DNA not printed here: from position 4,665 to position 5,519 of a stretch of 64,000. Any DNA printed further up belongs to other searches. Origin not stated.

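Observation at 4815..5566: Zinc-ribbon and 184-aa ORFs translationally coupled to the methyltransferase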

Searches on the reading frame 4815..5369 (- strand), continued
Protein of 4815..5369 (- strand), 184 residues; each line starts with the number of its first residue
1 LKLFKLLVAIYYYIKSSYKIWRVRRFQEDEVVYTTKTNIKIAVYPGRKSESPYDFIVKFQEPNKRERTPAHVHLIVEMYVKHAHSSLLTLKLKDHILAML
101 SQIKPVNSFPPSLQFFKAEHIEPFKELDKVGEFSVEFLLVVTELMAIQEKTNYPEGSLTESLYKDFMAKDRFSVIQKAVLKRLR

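Call 56: search_protein_families(library=phrogs, proteins=[window:4815-5369:-, L088:1205-1741:+, L001:7469-7996:+, L145:1105-1653:+, L145:581-1108:+, L007:5439-6011:+, L049:5826-6023:+, L048:5053-5829:+], max_evalue=0.1)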
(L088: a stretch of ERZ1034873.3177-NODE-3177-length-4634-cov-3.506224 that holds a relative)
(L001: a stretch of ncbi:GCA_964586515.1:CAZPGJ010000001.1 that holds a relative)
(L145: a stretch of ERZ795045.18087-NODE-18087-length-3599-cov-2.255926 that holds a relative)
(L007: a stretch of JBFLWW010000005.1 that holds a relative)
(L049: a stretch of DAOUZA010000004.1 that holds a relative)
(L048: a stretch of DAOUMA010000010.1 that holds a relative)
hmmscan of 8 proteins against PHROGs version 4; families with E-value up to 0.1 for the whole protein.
window:4815-5369:- (184 aa): 1 family
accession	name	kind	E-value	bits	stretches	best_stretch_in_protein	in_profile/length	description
phrog_17827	-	unknown function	0.092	14.4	0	66-106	21-61/126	-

L088:1205-1741:+ (178 aa): 0 families

L001:7469-7996:+ (176 aa): 2 families
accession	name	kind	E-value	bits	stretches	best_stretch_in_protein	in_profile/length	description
phrog_11668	-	unknown function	0.0024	18.6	1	52-130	43-113/202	-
phrog_1662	-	unknown function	0.092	13.7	0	27-76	4-47/72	-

L145:1105-1653:+ (182 aa): 1 family
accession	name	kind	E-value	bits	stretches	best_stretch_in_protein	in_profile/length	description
phrog_38635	-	unknown function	0.013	16.8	1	94-168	37-109/131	-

L145:581-1108:+ (175 aa): 0 families

L007:5439-6011:+ (190 aa): 1 family
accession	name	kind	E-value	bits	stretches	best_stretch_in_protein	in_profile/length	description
phrog_29175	-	head and packaging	0.025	14.5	1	38-117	154-236/517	virion structural protein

L049:5826-6023:+ (65 aa): 0 families

L048:5053-5829:+ (258 aa): 0 families

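Call 57: fold_search(model_id=the predicted structure, library=pdb)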
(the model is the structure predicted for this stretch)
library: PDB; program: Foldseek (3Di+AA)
matches with E <= 10: 101; with E <= 0.001: 0
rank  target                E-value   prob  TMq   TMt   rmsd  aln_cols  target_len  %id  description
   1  5tte_E                8.8e-01  0.08  0.20  0.22  14.8       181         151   11  Crystal Structure of an RBR E3 ubiquitin ligase in complex with an E2-Ub thioester intermediate mimic (released 2017-08-23)
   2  6jzv_A                8.8e-01  0.06  0.19  0.23  17.5       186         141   10  Crystal structure of SufU from Bacillus subtilis (released 2020-05-06)
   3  6jzw_A                9.8e-01  0.06  0.18  0.22  16.0       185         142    8  Crystal structure of SufU from Bacillus subtilis with Cys persulfurated (released 2020-05-06)
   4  5x22_F                1.3e+00  0.06  0.18  0.12  12.3       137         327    9  Crystal structure of Thermus thermophilus transcription initiation complex with GpA and CMPcPP (released 2017-07-05)
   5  6jzv_C                1.3e+00  0.04  0.16  0.19  17.0       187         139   10  Crystal structure of SufU from Bacillus subtilis (released 2020-05-06)
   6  5udh_D                1.6e+00  0.06  0.19  0.22  14.7       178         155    9  HHARI/ARIH1-UBCH7~Ubiquitin (released 2017-06-14)
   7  1gyv                  1.8e+00  0.10  0.14  0.21   6.6        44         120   14  Gamma-adaptin appendage domain from clathrin adaptor AP1, L762E mutant (released 2002-08-22)
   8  6jzv_D                2.0e+00  0.04  0.17  0.21  17.1       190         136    9  Crystal structure of SufU from Bacillus subtilis (released 2020-05-06)
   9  3e8j_A                2.0e+00  0.03  0.18  0.13  17.4       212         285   10  Coproporphyrinogen III oxidase from Leishmania naiffi (released 2008-09-02)
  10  4q5e_C                2.1e+00  0.06  0.19  0.22  14.9       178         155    9  Shigella Effector Kinase OspG bound to E2-Ub UbcH7-Ub Conjugate (released 2014-07-02)
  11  6jzv_B                2.1e+00  0.04  0.18  0.21  16.3       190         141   10  Crystal structure of SufU from Bacillus subtilis (released 2020-05-06)
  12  8eb0_B                2.2e+00  0.04  0.18  0.21  15.5       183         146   11  RNF216/E2-Ub/Ub transthiolation complex (released 2023-01-18)
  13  2dka_A                2.2e+00  0.02  0.18  0.09  16.0       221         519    8  Crystal structure of N-acetylglucosamine-phosphate mutase, a member of the alpha-D-phosphohexomutase superfamily, in t (released 2006-05-16)
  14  8eaz_C                2.3e+00  0.06  0.19  0.22  14.9       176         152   11  HOIL-1/E2-Ub/Ub transthiolation complex (released 2023-01-18)
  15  7v8f_A                2.3e+00  0.06  0.19  0.22  15.4       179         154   10  Crystal structure of UBE2L3 bound to HOIP RING1 domain. (released 2022-03-30)
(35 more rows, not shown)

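Call 60: find_homologous_proteins(query=A3, max_evalue=0.00001)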
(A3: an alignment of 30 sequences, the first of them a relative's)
Query A3 (30 sequences) (180 aa, profile of the alignment): 1437 proteins with E <= 0.00001 among 2972 candidates; the best 120 are listed.
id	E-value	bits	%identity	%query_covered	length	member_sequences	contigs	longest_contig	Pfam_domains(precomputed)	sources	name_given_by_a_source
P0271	1.2e-64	236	39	86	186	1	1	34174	-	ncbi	-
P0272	1.1e-63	233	36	96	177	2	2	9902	-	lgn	-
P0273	1.9e-63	232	34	96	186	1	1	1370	-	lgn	-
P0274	2.6e-63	231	42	84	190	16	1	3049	-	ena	-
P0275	2.8e-63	231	36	98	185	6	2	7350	-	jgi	-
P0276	3.6e-63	231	37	94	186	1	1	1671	-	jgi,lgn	jgi:hypothetical protein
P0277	4.1e-63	231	36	96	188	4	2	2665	-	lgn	-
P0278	4.7e-63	230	36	98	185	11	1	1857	-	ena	-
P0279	5.6e-63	230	35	98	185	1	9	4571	-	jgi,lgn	-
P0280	7.9e-63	230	34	98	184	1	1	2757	-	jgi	jgi:hypothetical protein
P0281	8.2e-63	230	38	89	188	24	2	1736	-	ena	-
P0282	8.9e-63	230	38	95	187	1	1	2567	-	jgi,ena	-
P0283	9.5e-63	229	40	97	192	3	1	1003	-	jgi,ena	-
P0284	1.3e-62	229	36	96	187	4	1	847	-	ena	-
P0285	1.4e-62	229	34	95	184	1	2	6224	-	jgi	jgi:hypothetical protein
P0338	1.9e-61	225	39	97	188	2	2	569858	-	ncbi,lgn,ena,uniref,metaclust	ncbi:hypothetical protein [Persephonella sp. IF05-L8]|uniref:hypothetical protein n=1 Tax=Persephone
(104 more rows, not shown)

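Call 61: find_encoding_contigs(protein=P0338, flank=6000, max_places=3)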
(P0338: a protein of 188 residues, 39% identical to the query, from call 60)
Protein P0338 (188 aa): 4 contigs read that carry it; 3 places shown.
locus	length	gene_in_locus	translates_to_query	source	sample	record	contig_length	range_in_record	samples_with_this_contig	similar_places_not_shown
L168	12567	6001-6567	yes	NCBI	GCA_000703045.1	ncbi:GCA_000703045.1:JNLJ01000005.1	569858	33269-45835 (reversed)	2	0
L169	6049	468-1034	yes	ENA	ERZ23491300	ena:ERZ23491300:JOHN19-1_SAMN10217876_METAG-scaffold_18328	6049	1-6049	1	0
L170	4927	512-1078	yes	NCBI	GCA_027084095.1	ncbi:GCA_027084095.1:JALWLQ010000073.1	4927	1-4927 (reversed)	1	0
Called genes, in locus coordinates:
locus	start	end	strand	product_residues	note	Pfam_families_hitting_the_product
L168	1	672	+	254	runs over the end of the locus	PF01734:Patatin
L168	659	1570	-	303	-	PF00226:DnaJ, PF01556:DnaJ_C, PF00684:DnaJ_CXXCXGXG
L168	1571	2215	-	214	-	PF01025:GrpE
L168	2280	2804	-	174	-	PF01936:NYN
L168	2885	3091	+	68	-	PF11127:YgaP-like_TM (weak)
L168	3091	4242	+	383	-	PF00149:Metallophos, PF12850:Metallophos_2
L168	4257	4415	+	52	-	-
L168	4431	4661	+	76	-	-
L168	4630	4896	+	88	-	-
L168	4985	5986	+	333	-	PF00248:Aldo_ket_red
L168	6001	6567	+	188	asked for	-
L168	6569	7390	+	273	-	PF02086:MethyltransfD12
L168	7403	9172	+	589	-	PF00664:ABC_membrane, PF00005:ABC_tran, PF02463:SMC_N (faint)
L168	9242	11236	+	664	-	PF08376:NIT, PF00015:MCPsignal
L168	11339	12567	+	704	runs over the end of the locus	PF00580:UvrD-helicase, PF01443:Viral_helicase1 (faint), PF13245:AAA_19, PF13604:AAA_30 (faint), PF13361:UvrD_C, PF13538:UvrD_C_2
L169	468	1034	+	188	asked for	-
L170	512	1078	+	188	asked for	-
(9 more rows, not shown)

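Call 62: find_encoding_contigs(protein=P0160, flank=6000, max_places=3)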
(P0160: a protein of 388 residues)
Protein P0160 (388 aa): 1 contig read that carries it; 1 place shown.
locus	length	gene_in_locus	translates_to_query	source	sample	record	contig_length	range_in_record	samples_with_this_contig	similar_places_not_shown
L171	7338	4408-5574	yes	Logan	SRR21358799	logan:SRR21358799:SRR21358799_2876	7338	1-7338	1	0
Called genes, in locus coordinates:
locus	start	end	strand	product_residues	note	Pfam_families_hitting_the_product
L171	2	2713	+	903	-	?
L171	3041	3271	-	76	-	PF13783:DUF4177 (weak)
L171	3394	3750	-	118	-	-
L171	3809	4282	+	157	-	-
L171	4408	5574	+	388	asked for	PF13676:TIR_2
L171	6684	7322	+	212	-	-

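Call 83: find_related_loci(query=A1, collection=viral_contigs, flank=4000)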
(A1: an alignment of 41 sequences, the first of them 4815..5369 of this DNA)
Query A1 (184 aa) in viral_contigs; peptide patterns used: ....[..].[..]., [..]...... (x = any residue, [..] = any of these).
108 stretches matched a pattern, but none encodes a relative of the query by tblastn (E <= 1e-3).

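Call 84: find_related_loci(query=A3, collection=viral_contigs, flank=4000)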
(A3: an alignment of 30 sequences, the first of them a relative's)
Query A3 (180 aa) in viral_contigs; peptide patterns used: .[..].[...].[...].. (x = any residue, [..] = any of these).
153 stretches matched a pattern; 148 encode a relative of the query (tblastn E <= 1e-3); the best 80 are kept; 80 distinct loci.
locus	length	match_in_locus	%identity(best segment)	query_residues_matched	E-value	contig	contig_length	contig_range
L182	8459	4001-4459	31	9-163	7e-21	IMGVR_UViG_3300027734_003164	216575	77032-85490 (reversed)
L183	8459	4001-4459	31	9-163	6e-21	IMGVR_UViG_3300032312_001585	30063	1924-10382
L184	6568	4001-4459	31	9-163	7e-21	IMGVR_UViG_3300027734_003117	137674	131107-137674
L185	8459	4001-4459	31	9-163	6e-21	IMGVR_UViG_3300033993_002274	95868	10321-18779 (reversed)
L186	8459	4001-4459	31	9-163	6e-21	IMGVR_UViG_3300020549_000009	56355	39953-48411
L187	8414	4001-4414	34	34-173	3e-20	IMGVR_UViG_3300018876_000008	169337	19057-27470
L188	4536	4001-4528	30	1-175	4e-20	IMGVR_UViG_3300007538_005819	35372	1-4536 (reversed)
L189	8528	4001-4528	30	1-175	9e-20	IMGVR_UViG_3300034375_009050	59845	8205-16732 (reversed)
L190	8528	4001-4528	30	1-175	9e-20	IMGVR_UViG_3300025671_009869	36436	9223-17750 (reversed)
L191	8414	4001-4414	35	34-173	9e-20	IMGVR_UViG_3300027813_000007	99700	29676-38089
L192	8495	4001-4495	32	10-173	9e-20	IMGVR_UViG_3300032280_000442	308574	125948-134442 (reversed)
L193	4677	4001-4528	30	1-175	8e-20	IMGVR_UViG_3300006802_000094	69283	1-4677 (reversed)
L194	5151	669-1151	32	14-173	2e-19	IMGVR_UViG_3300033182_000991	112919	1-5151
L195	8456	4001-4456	32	10-163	3e-19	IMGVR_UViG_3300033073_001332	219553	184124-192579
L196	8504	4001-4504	31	9-173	1e-18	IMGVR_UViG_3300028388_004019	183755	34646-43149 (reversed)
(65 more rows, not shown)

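Call 92: find_related_loci(query=A4, collection=viral_contigs, flank=6000)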
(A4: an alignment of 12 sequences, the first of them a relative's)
Query A4 (265 aa) in viral_contigs; peptide patterns used: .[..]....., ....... (x = any residue, [..] = any of these).
600 stretches matched a pattern (row limit reached: there are more); 497 encode a relative of the query (tblastn E <= 1e-3); the best 80 are kept; 80 distinct loci.
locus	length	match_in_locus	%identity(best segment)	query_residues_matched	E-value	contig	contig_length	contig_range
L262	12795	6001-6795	100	1-265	2e-177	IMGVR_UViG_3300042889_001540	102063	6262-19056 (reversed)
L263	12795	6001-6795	100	1-265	2e-177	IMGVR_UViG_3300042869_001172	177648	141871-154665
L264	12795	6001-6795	84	1-265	1e-151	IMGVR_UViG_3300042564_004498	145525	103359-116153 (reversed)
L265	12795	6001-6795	84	1-265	1e-151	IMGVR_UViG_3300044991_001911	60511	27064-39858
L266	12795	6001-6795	85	1-265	2e-149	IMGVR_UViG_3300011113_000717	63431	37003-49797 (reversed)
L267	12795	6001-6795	83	1-265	3e-149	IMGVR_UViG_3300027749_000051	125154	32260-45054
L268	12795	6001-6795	82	1-265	7e-148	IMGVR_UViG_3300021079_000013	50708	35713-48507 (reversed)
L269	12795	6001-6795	85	1-265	1e-144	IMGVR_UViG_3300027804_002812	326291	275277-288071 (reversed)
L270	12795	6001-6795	82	1-265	7e-145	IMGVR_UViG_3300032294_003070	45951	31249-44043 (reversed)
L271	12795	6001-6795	85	1-265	3e-144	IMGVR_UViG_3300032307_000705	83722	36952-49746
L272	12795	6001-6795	80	1-265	3e-144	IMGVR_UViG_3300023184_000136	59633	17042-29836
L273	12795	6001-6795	81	1-265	7e-144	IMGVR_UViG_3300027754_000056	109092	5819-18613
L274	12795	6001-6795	84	1-265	1e-143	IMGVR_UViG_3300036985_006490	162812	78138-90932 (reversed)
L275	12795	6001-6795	80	1-265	2e-143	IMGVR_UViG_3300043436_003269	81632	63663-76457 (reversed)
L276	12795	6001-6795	80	1-265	2e-143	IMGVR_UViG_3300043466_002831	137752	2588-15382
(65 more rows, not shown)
